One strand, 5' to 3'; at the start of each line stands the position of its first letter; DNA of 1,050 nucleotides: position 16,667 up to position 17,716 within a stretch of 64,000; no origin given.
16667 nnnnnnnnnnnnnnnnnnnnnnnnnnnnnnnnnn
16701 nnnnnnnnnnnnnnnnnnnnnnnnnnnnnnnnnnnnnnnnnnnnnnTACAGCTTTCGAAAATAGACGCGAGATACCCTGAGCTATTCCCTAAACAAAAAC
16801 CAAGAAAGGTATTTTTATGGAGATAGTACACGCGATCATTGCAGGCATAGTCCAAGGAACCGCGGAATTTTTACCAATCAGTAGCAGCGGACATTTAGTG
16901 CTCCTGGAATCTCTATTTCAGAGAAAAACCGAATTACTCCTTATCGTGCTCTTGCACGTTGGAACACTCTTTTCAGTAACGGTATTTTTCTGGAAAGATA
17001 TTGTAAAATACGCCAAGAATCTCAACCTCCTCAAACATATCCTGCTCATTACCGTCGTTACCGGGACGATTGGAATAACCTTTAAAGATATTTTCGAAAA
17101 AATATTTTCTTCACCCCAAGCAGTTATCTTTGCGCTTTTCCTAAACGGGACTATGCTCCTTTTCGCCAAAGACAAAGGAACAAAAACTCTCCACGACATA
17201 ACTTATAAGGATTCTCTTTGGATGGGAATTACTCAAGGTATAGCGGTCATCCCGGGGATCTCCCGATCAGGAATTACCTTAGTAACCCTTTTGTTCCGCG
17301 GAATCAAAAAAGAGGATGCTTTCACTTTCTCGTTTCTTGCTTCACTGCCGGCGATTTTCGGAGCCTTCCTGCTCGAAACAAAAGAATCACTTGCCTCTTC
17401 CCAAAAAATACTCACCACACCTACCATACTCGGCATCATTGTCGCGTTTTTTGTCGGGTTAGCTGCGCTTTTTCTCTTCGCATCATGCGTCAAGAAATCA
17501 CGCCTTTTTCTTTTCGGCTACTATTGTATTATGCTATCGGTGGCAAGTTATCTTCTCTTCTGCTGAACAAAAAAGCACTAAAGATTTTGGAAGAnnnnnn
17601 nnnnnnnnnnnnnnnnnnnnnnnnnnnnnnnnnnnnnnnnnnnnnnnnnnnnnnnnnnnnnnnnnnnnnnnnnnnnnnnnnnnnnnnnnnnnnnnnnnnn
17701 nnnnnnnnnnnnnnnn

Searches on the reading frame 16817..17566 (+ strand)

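Call 41: search_protein_families(library=pfam, proteins=[window:16817-17566:+], max_evalue=0.001)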
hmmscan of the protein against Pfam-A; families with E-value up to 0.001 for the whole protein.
window:16817-17566:+ (249 aa): 1 family
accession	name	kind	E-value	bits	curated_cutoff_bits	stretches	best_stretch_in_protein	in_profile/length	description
PF02673.24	BacA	-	7.7e-66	222.8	33.4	1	6-242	1-256/257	Bacitracin resistance protein BacA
